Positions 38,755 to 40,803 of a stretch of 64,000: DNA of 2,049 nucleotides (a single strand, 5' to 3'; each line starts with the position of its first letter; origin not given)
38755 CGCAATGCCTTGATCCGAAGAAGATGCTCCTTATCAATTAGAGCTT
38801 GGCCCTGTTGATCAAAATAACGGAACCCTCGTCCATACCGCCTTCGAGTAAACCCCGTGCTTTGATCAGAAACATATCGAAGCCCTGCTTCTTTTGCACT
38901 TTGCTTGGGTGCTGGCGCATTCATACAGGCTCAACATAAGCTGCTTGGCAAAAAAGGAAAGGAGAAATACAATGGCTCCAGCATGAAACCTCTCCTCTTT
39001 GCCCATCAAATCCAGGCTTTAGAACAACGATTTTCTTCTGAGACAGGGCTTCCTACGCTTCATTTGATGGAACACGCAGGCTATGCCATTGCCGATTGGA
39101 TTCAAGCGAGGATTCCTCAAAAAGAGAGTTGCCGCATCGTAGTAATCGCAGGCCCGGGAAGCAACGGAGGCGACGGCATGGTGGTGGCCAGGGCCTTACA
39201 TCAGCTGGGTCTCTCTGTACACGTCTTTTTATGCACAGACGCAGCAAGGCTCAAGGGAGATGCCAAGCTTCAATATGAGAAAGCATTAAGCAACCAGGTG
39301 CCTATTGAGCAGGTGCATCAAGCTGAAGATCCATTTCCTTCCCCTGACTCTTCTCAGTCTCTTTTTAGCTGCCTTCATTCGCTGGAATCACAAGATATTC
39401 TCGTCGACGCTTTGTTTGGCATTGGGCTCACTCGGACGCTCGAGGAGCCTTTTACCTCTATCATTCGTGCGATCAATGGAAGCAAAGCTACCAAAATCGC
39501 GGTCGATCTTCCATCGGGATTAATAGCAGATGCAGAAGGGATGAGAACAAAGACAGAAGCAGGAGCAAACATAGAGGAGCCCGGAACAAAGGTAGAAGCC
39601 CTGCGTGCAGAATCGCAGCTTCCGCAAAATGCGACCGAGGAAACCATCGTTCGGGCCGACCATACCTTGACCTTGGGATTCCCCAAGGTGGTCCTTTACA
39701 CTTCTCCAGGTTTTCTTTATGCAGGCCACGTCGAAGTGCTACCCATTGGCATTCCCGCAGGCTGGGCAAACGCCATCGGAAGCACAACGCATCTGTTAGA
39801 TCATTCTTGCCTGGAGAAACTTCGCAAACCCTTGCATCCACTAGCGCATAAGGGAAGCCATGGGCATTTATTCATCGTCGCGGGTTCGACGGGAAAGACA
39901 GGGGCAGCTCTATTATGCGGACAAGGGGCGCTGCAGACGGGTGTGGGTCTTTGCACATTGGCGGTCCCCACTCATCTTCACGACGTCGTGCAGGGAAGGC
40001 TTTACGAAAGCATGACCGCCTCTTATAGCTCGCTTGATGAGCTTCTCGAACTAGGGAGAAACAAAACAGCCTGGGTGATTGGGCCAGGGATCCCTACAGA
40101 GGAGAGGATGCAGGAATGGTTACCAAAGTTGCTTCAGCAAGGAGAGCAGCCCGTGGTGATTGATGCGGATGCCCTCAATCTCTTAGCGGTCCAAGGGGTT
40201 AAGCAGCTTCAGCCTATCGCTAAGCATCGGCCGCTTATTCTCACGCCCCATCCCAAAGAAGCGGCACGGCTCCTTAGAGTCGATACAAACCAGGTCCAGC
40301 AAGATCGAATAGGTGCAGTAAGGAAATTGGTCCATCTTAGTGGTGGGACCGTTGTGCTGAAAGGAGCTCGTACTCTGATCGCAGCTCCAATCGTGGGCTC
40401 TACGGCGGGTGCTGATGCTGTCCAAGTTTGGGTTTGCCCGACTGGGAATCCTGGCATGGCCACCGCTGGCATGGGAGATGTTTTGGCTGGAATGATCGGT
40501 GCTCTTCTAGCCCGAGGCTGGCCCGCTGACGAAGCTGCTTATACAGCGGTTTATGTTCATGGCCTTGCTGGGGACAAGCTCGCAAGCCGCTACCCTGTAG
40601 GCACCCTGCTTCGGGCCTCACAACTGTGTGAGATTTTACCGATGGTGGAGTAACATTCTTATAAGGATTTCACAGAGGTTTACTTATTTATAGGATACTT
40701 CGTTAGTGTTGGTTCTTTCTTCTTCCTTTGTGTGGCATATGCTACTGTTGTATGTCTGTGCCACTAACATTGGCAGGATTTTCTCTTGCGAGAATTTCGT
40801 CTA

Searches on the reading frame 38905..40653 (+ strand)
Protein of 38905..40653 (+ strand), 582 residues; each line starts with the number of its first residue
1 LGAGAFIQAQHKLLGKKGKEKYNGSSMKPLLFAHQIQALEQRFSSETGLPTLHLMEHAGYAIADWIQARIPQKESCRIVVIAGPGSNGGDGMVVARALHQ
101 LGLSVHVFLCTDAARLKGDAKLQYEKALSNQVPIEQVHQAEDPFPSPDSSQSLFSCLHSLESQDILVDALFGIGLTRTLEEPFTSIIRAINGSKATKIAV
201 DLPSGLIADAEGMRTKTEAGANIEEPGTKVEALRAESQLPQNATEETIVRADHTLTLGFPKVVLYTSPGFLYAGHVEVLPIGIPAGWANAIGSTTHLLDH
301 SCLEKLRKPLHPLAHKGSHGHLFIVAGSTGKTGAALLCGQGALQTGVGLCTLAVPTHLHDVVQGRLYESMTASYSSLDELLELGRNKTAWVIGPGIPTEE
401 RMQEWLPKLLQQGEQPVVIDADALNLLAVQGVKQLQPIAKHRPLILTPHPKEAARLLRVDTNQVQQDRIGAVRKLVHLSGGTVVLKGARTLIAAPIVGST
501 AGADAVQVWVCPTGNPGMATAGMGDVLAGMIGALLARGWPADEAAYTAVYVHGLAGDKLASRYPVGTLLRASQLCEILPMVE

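Call 16: search_protein_families(library=pfam, proteins=[window:38905-40653:+], max_evalue=0.00001)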
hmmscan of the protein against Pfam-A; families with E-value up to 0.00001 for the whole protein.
window:38905-40653:+ (582 aa): 3 families
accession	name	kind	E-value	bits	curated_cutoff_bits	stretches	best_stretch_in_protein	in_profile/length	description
PF01256.23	Carb_kinase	-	3.1e-55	187.7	27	1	323-574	2-236/242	NAD(P)H-hydrate dehydratase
PF03853.21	YjeF_N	-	8.8e-40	136.9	24.9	1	53-261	3-167/169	YjeF-related protein N-terminus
PF08543.17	Phos_pyr_kin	-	1.1e-06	28.7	27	1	416-549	93-225/246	Phosphomethylpyrimidine kinase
